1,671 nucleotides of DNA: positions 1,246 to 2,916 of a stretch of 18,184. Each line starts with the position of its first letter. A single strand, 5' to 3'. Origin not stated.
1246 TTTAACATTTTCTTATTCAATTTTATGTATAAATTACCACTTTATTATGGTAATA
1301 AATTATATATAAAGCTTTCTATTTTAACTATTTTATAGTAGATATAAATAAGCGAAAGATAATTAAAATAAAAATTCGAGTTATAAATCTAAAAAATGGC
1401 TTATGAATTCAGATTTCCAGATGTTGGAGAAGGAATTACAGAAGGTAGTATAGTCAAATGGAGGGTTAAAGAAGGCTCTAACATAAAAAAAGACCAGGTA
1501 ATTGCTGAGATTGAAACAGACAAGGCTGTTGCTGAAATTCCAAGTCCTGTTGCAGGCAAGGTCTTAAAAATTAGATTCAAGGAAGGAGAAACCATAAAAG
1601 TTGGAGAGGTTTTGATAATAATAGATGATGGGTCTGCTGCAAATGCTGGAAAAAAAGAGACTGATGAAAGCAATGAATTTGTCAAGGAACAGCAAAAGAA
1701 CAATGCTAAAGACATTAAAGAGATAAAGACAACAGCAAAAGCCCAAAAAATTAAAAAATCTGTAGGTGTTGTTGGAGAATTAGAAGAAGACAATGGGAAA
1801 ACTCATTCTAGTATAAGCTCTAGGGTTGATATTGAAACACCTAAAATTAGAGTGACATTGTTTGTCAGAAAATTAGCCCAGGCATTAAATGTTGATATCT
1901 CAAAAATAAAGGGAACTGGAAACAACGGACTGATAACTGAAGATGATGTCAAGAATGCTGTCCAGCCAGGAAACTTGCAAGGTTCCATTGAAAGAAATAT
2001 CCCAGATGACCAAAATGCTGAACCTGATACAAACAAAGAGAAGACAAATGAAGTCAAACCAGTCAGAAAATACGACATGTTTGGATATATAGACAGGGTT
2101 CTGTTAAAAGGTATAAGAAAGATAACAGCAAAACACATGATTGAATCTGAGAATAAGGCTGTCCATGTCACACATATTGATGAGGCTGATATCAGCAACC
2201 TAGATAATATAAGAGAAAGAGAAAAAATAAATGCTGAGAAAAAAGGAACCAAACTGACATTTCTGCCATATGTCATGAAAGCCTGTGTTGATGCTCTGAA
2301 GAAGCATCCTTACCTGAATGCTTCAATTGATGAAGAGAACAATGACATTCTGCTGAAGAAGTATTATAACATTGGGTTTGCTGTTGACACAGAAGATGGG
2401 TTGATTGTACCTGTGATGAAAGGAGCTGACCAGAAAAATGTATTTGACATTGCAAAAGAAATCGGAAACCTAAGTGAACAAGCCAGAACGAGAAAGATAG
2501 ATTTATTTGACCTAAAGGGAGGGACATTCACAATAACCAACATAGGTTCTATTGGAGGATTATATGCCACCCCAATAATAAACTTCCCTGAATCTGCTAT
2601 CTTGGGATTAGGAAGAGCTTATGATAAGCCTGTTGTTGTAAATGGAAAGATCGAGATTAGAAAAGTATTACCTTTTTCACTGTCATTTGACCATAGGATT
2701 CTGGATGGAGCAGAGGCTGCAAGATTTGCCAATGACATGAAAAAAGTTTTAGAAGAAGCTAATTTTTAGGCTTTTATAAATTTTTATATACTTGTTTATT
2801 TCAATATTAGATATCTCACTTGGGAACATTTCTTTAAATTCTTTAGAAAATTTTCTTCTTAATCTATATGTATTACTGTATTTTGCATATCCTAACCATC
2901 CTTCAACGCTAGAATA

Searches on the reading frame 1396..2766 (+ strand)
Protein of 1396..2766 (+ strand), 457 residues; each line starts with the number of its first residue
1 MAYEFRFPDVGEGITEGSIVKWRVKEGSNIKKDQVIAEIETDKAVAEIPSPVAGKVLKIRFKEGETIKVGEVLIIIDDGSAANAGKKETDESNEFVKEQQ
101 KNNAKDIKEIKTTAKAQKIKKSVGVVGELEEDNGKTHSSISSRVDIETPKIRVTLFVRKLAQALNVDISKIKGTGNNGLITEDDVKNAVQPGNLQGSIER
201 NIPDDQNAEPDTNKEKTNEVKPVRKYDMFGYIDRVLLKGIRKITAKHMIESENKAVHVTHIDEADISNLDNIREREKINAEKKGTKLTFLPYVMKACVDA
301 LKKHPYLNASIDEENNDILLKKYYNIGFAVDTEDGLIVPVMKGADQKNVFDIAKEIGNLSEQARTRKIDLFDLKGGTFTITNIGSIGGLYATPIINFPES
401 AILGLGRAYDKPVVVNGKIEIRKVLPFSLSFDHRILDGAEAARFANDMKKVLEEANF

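Call 12: search_protein_families(library=pfam, proteins=[window:1396-2766:+], max_evalue=0.01)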
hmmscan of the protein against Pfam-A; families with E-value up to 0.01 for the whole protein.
window:1396-2766:+ (457 aa): 7 families
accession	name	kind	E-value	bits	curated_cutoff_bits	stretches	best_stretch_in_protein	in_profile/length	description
PF00198.28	2-oxoacid_dh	-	9.4e-86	287.5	23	1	233-455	5-227/232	2-oxoacid dehydrogenases acyltransferase (catalytic domain)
PF00364.28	Biotin_lipoyl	-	6e-24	84.1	22.1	1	4-76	2-73/73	Biotin-requiring enzyme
PF13533.13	Biotin_lipoyl_2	-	2.5e-11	43.5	29.8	2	16-40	8-32/32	Biotin-lipoyl like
PF02817.22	E3_binding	-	8.3e-11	42.4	23.7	1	157-186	7-36/36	e3 binding domain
PF01597.25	GCV_H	-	4.6e-05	23.8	22.2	1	17-59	31-74/122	Glycine cleavage H-protein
PF13375.12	RnfC_N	-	0.0025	18.3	25.6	0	20-75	42-96/101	RnfC Barrel sandwich hybrid domain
PF13437.12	HlyD_3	-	0.0094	17.1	22.2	0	48-149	2-96/106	HlyD family secretion protein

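Call 74: find_encoding_contigs(protein=window:1396-2766:+, flank=10000, max_places=4)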
Protein window:1396-2766:+ (457 aa): 14 contigs read that carry it; 4 places shown.
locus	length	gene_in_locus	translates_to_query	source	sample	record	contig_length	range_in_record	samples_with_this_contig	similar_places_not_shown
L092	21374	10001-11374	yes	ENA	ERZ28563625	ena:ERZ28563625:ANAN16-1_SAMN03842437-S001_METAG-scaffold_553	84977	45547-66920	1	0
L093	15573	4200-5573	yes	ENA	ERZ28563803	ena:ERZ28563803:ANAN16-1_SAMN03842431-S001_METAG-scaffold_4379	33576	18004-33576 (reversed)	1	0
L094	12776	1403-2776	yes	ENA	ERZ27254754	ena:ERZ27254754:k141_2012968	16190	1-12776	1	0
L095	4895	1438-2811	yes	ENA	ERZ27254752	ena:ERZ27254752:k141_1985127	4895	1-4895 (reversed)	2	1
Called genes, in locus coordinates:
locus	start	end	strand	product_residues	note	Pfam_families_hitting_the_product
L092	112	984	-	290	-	PF00892:EamA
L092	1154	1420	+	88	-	PF00085:Thioredoxin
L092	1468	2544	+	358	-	PF00676:E1_dh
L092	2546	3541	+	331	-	PF02779:Transket_pyr, PF02780:Transketolase_C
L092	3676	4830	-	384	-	PF00078:RVT_1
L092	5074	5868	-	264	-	-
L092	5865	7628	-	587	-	-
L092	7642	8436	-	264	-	-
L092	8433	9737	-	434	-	PF07728:AAA_5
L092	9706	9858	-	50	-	-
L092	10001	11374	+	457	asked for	PF00364:Biotin_lipoyl, PF25917:BSH_RND, PF25997:BSH_YhbJ, PF02817:E3_binding, PF00198:2-oxoacid_dh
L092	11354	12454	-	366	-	PF00078:RVT_1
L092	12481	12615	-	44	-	-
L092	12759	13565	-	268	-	-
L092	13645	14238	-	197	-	PF00702:Hydrolase, PF13419:HAD_2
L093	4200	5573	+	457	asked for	PF00364:Biotin_lipoyl, PF25917:BSH_RND, PF25997:BSH_YhbJ, PF02817:E3_binding, PF00198:2-oxoacid_dh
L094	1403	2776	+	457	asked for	PF00364:Biotin_lipoyl, PF25917:BSH_RND, PF25997:BSH_YhbJ, PF02817:E3_binding, PF00198:2-oxoacid_dh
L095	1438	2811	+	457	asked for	PF00364:Biotin_lipoyl, PF25917:BSH_RND, PF25997:BSH_YhbJ, PF02817:E3_binding, PF00198:2-oxoacid_dh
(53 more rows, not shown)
